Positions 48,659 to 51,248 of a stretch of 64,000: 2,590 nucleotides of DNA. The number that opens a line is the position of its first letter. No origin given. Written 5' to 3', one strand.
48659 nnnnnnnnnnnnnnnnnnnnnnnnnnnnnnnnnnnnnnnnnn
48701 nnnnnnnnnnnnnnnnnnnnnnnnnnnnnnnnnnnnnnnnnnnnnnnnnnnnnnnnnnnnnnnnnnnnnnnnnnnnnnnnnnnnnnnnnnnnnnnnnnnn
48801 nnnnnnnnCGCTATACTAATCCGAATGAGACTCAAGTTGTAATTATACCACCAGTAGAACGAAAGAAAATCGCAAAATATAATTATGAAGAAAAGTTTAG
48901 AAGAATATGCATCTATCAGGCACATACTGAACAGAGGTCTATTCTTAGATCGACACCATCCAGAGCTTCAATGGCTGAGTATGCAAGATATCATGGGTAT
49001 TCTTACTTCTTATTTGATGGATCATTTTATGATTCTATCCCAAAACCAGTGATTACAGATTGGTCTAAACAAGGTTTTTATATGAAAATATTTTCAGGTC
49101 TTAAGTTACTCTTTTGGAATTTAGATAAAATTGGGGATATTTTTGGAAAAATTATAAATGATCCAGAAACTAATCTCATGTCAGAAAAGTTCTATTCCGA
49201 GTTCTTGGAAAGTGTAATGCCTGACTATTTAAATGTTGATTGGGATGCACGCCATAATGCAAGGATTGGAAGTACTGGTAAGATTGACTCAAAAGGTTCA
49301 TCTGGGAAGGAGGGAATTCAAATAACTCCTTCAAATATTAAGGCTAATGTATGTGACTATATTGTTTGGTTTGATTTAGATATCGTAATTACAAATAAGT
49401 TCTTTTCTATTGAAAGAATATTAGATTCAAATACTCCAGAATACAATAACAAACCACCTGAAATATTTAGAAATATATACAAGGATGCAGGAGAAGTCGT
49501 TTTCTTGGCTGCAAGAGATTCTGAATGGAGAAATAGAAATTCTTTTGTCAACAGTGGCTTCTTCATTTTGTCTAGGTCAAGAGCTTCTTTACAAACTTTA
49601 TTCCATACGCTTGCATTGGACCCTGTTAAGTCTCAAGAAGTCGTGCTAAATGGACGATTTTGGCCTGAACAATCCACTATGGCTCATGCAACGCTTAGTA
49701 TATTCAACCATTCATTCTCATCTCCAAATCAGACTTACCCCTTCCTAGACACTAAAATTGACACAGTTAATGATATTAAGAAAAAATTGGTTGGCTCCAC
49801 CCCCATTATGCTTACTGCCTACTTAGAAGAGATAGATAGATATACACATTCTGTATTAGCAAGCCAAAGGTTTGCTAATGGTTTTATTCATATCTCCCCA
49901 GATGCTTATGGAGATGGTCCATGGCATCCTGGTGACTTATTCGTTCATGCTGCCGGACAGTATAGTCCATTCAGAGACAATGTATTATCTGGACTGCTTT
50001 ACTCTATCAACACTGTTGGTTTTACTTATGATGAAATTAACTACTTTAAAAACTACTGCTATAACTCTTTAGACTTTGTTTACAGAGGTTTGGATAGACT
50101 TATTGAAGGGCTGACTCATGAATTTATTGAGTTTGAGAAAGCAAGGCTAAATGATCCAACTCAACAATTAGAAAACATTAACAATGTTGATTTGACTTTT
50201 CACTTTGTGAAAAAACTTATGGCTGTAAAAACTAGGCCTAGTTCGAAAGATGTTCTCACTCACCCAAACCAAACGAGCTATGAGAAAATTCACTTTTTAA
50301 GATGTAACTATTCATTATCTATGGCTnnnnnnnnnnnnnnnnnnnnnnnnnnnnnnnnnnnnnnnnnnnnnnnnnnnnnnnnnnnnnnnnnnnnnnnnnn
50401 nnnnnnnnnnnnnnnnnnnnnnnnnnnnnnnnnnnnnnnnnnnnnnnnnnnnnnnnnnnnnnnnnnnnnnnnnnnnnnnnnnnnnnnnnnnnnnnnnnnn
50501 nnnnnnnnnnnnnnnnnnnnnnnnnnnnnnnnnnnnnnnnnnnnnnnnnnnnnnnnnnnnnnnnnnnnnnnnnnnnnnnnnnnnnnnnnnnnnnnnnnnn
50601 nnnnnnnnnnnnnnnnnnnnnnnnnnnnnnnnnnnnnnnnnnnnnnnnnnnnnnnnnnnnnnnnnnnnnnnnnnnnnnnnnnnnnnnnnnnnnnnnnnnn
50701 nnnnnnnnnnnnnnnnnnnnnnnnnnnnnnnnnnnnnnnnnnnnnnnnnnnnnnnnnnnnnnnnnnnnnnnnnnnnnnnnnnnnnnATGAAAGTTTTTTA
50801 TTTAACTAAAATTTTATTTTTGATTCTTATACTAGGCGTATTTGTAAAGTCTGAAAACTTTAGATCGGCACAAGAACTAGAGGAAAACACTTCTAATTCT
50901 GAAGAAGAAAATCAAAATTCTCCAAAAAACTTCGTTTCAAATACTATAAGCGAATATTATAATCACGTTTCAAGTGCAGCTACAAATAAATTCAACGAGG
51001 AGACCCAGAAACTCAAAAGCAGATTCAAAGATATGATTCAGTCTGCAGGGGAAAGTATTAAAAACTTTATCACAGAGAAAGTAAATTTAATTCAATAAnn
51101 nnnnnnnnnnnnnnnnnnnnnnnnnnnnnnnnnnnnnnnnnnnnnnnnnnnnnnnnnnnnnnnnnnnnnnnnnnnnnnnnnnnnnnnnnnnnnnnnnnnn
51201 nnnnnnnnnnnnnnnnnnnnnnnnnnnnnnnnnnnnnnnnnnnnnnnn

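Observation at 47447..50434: GT34-like glycosyltransferase with both N- and C-terminal membrane anchors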

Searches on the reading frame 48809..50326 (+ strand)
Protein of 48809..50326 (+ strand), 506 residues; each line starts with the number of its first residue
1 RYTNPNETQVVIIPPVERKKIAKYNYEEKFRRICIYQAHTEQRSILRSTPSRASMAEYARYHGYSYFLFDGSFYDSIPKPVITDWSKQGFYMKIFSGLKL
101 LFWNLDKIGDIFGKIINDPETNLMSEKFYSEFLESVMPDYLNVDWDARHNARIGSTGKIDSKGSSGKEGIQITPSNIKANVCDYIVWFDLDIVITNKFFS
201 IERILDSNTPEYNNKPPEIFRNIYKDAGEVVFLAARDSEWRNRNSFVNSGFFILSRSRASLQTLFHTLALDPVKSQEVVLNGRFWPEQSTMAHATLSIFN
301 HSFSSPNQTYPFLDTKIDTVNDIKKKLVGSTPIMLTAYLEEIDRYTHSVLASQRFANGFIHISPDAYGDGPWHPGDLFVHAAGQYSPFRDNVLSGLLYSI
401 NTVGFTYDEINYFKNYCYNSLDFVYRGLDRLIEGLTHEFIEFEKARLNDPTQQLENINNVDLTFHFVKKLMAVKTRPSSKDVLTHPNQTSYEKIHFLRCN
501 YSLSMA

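Call 25: predict_structure(alignment_id=A2)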
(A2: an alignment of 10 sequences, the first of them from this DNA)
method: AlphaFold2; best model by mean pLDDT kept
length: 506 residues; sequences in the alignment: 10
mean_pLDDT: 31.0   pTM: 0.19
mean pLDDT of the five models: 31.0, 29.0, 28.9, 28.4, 28.3
residues with pLDDT >= 90: 0; 70-90: 0; 50-70: 1; < 50: 505
segments of 3 or more residues with pLDDT < 50: 1-446, 448-506
pLDDT, mean of each block of 10 residues (from residue 1): 31 35 35 27 27 31 27 29 29 30 34 36 40 38 32 29 25 22 25 26 29 32 28 28 27 30 32 27 27 26 30 42 40 34 33 25 25 25 25 30 32 33 31 41 47 40 29 33 33 28 23
secondary structure, 60 per line:
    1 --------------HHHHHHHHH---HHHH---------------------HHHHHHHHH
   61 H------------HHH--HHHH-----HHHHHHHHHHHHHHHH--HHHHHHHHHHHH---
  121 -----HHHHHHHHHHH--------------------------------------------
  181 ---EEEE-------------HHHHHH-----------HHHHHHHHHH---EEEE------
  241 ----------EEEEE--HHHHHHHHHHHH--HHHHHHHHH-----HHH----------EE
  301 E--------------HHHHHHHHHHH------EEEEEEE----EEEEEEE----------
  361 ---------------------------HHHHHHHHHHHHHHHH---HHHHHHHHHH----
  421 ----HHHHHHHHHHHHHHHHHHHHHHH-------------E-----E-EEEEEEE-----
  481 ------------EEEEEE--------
elements in order: H15-23 H27-30 H52-61 H79-82 H88-103 H106-117 H126-136 E184-187 H201-206 H218-227 E231-234 E251-255 H258-269 H272-280 E299-301 H316-326 E333-339 E344-350 H388-403 H407-416 H425-447 E469-475 E493-498

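Call 52: predict_structure(alignment_id=A5)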
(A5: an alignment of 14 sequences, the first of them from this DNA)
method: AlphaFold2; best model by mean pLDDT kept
length: 506 residues; sequences in the alignment: 14
mean_pLDDT: 44.4   pTM: 0.48
mean pLDDT of the five models: 44.4, 40.6, 39.1, 37.9, 35.7
residues with pLDDT >= 90: 0; 70-90: 43; 50-70: 131; < 50: 332
segments of 3 or more residues with pLDDT < 50: 1-30, 45-53, 84-86, 146-169, 173-175, 190-228, 235-249, 271-284, 297-406, 416-429, 441-443, 449-506
pLDDT, mean of each block of 10 residues (from residue 1): 28 31 38 67 45 53 66 68 52 77 75 58 60 71 52 40 37 54 67 34 43 36 39 44 38 67 62 41 47 52 28 34 35 29 33 23 24 24 29 38 43 49 46 51 48 38 27 27 30 30 25
secondary structure, 60 per line:
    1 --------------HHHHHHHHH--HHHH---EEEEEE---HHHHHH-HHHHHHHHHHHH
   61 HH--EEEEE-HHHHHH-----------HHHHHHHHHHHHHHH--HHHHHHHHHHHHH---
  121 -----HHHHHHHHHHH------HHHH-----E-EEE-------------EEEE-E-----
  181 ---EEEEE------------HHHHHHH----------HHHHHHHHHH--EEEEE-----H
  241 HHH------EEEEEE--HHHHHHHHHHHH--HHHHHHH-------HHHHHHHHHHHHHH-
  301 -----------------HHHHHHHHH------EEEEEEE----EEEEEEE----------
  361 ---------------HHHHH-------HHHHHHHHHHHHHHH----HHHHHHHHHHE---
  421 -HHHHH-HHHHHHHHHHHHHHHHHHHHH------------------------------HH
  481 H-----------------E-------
elements in order: H15-23 H26-29 E33-38 H42-47 H49-62 E65-69 H71-76 H88-102 H105-117 H126-136 H143-146 E154-156 E170-173 E184-188 H201-207 H218-227 E230-234 H240-243 E250-255 H258-269 H272-278 H286-299 H318-326 E333-339 E344-350 H376-380 H388-402 H407-416 H422-426 H428-448

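Call 64: fold_search(model_id=the predicted structure, library=pdb)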
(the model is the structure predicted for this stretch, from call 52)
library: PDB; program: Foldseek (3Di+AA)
matches with E <= 10: 57; with E <= 0.001: 0
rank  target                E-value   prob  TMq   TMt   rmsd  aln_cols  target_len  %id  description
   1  9n6x_LX               5.8e-01  0.12  0.11  0.08  13.9       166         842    9  SSU processome maturation and disassembly, State B (released 2025-11-05)
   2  7mq8_NJ               6.1e-01  0.04  0.09  0.07  15.6       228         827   10  Cryo-EM structure of the human SSU processome, state pre-A1 (released 2021-09-22)
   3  9g33_JB               8.5e-01  0.06  0.10  0.07  16.0       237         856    7  Stalled 90S - Utp23-Krr1-deltaC3 (released 2025-06-18)
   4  9j3c_B                1.0e+00  0.04  0.08  0.05  15.0       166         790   11  Cryo-EM structure of NAT10 with Co-enzyme A (released 2025-04-23)
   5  3if8_B                1.3e+00  0.03  0.09  0.16  20.7       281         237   10  Crystal Structure of ZWILCH, a member of the RZZ kinetochore complex (released 2010-06-09)
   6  6v8o_L                1.3e+00  0.02  0.06  0.09  51.2       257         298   14  RSC core (released 2020-01-15)
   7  9j3c_A                1.4e+00  0.03  0.09  0.07  19.4       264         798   10  Cryo-EM structure of NAT10 with Co-enzyme A (released 2025-04-23)
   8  9n73_LY               1.9e+00  0.04  0.10  0.07  18.7       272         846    8  SSU processome maturation and disassembly, State G (released 2025-10-29)
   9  2buf_I                2.0e+00  0.07  0.08  0.13  12.0       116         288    9  Arginine Feed-Back Inhibitable Acetylglutamate Kinase (released 2005-12-13)
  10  3b8m_C                2.3e+00  0.06  0.08  0.15  18.7       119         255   14  Structure of FepE- Bacterial Polysaccharide Co-polymerase (released 2008-01-22)
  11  5t2n_A                3.7e+00  0.01  0.06  0.08  20.3       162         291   10  Engineered variant of I-OnuI meganuclease targeting the Anopheles AGAP007280 gene; harbors 38 point mutations relative (released 2017-05-03)
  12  2zyz_B                4.6e+00  0.04  0.09  0.20  16.2       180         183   15  Pyrobaculum aerophilum splicing endonuclease (released 2009-06-23)
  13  2r7o                  4.6e+00  0.01  0.06  0.04  23.1       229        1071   11  Crystal Structure of VP1 apoenzyme of Rotavirus SA11 (N-terminal hexahistidine-tagged) (released 2008-07-29)
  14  7rcd_A                4.8e+00  0.01  0.06  0.09  20.9       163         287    9  Second stage reengineered variant of I-OnuI targeting human PD1 gene with activity enhancing substitutions (released 2022-06-29)
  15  7mq8_NK               5.1e+00  0.01  0.09  0.07  19.2       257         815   10  Cryo-EM structure of the human SSU processome, state pre-A1 (released 2021-09-22)
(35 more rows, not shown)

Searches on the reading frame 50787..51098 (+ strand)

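Call 3: search_protein_families(library=pfam, proteins=[window:50787-51098:+], max_evalue=1)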
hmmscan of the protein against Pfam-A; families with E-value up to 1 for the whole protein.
window:50787-51098:+ (103 aa): 4 families
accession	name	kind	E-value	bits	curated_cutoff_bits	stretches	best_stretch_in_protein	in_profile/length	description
PF00214.24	Calc_CGRP_IAPP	-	0.033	15.1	22.3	1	8-75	8-80/131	Calcitonin / CGRP / IAPP family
PF05337.16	CSF-1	-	0.065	13.8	25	1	29-102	50-120/140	Macrophage colony stimulating factor-1 (CSF-1)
PF00505.25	HMG_box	-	0.073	14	25.4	1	39-84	20-65/69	HMG (high mobility group) box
PF09716.15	ETRAMP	-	0.25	11.8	29.1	1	1-86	1-57/81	Malarial early transcribed membrane protein (ETRAMP)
